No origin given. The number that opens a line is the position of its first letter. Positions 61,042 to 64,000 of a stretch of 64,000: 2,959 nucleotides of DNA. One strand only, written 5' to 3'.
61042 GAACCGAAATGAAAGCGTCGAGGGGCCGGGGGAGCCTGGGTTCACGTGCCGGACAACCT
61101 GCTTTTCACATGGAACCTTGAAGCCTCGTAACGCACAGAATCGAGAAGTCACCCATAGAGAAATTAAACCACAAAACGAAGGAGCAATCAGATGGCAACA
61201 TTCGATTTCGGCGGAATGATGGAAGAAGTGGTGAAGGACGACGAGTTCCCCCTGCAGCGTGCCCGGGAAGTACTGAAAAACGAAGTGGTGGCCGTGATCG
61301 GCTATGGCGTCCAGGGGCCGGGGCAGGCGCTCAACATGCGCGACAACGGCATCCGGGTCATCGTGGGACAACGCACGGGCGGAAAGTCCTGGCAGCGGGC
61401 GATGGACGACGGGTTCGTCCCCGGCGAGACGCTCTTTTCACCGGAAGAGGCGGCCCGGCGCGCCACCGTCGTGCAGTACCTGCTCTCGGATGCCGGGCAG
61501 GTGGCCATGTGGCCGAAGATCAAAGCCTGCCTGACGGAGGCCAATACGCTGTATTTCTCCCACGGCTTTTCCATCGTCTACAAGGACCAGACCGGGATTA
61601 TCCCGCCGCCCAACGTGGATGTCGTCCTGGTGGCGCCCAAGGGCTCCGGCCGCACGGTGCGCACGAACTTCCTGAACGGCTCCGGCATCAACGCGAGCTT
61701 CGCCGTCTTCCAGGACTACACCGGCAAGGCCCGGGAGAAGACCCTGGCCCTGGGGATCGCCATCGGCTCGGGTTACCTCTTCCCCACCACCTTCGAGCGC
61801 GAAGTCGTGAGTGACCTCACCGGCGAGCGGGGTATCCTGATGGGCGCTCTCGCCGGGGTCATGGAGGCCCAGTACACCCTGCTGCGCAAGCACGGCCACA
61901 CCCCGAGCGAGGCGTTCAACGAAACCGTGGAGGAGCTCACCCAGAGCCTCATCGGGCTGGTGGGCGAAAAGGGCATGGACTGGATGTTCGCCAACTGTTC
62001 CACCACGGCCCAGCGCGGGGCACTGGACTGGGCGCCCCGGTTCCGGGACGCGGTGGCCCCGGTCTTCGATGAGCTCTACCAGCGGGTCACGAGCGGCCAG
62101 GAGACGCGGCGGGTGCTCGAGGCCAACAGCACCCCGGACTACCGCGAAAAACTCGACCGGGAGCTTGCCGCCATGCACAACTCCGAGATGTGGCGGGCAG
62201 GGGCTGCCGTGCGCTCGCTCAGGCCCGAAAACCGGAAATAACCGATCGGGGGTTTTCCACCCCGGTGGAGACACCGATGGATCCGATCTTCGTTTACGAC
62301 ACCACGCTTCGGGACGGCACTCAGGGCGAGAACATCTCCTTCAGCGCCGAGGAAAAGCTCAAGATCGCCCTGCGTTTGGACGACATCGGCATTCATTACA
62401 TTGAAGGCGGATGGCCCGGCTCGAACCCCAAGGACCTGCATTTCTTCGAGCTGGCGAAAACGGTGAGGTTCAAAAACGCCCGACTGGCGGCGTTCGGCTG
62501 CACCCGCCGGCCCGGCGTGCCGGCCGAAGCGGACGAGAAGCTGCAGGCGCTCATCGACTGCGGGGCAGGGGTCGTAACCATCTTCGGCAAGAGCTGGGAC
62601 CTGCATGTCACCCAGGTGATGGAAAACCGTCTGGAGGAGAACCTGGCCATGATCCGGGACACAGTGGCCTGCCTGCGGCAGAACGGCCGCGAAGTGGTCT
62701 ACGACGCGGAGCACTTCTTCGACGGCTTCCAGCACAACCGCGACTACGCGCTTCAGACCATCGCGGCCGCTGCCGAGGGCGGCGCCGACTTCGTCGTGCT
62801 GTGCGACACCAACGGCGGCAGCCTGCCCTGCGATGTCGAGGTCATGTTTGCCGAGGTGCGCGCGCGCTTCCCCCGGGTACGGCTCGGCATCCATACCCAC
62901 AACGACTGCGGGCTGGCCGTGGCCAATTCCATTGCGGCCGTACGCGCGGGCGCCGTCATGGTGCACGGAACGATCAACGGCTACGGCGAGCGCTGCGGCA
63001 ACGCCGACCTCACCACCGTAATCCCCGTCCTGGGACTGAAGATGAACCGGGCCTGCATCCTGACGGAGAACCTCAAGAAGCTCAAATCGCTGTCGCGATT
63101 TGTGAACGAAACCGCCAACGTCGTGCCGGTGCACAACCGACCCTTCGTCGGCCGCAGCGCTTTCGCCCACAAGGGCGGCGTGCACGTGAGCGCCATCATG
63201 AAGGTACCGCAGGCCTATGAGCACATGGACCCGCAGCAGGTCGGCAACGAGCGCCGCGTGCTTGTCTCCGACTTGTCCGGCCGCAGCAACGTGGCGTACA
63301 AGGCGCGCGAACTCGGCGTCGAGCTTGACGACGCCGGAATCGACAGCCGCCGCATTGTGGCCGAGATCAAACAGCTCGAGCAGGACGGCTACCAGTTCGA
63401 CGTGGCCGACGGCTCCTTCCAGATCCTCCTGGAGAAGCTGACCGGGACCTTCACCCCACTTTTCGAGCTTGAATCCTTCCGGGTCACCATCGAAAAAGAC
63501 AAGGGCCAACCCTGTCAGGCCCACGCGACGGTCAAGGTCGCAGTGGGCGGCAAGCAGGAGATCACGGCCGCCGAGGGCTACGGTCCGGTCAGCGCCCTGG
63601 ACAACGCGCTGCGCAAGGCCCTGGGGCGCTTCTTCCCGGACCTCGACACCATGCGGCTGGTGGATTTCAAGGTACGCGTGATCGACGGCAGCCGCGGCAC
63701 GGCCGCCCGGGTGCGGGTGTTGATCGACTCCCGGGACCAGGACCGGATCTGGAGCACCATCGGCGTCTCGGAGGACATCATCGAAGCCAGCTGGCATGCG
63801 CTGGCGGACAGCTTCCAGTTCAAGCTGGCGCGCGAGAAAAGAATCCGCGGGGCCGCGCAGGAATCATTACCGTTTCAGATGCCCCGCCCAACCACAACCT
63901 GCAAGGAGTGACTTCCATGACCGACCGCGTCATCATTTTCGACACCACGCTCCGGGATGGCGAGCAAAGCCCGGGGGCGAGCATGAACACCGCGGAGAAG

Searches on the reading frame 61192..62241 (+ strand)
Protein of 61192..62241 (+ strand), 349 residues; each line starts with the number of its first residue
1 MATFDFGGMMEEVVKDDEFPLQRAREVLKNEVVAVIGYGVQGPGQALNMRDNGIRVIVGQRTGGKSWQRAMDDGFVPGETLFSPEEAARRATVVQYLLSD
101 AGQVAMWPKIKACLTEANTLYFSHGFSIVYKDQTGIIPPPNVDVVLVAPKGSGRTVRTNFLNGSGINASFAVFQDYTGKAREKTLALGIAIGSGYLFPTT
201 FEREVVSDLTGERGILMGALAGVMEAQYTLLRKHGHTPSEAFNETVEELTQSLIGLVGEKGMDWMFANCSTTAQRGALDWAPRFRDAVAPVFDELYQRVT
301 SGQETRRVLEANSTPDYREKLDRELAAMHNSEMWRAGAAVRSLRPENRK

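Call 7: search_protein_families(library=ncbifam, proteins=[window:61192-62241:+])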
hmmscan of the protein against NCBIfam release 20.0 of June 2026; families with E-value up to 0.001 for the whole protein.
window:61192-62241:+ (349 aa): 4 families
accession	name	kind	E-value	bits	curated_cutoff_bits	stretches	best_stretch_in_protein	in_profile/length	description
TIGR00465.1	ilvC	equivalog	1.8e-93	313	226.15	1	28-347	1-313/314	ketol-acid reductoisomerase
NF004017.0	PRK05479.1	equivalog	9.5e-64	215.2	336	1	25-343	12-324/337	ketol-acid reductoisomerase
NF009940.0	PRK13403.1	equivalog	7.8e-45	153.2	406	1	26-277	12-257/335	ketol-acid reductoisomerase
NF003557.0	PRK05225.1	equivalog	3.1e-27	95.3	713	1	14-313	23-321/491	ketol-acid reductoisomerase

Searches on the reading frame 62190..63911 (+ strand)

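Call 46: search_protein_families(library=ncbifam, proteins=[window:62190-63911:+])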
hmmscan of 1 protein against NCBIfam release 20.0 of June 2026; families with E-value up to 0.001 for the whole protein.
window:62190-63911:+ (573 aa): 27 families (the best 25 are shown)
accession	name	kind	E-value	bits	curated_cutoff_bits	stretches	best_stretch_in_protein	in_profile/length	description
TIGR00977.1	citramal_synth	equivalog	4e-220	731.6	450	1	33-549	2-520/526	citramalate synthase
NF002085.0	PRK00915.1-2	subfamily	9.7e-89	298.4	517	1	30-545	11-499/504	2-isopropylmalate synthase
NF002086.0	PRK00915.1-3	equivalog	1.4e-77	261.4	532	1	30-548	4-504/516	2-isopropylmalate synthase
TIGR00973.1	leuA_bact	equivalog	8e-73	245.6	598.7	1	33-540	2-491/494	2-isopropylmalate synthase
TIGR02090.1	LEU1_arch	subfamily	2.8e-72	243.8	484.75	1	34-406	2-357/363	isopropylmalate/citramalate/homocitrate synthases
NF002088.0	PRK00915.1-5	equivalog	2.9e-70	237.2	697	1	32-548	3-501/514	2-isopropylmalate synthase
TIGR02146.1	LysS_fung_arch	equivalog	1.9e-67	227.9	413.55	1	36-394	2-343/344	homocitrate synthase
NF002087.0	PRK00915.1-4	equivalog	2.4e-66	224.3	729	1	31-543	5-500/516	2-isopropylmalate synthase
NF002084.0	PRK00915.1-1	equivalog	3.6e-66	223.8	748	1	32-543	4-497/523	2-isopropylmalate synthase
NF041069.1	IPMS_Sufob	equivalog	5.8e-61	206.8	600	1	34-407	2-360/371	isopropylmalate synthase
TIGR02660.1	nifV_homocitr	equivalog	8.4e-61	206.3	462.9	1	33-395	2-347/365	homocitrate synthase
NF042433.1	CitmalDyn_Leptosp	equivalog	1.6e-44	152.3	950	1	33-537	8-502/514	(R)-citramalate synthase CimA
NF042434.1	IPMS_Lepto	equivalog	2.2e-34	119.1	500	1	32-385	5-360/374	2-isopropylmalate synthase LeuA2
NF002991.1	PRK03739.1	subfamily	1.2e-26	93.6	455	1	216-540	222-546/550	2-isopropylmalate synthase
NF006049.0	PRK08195.1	subfamily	1e-23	83.9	229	1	30-282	5-246/344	4-hyroxy-2-oxovalerate/4-hydroxy-2-oxopentanoic acid aldolase,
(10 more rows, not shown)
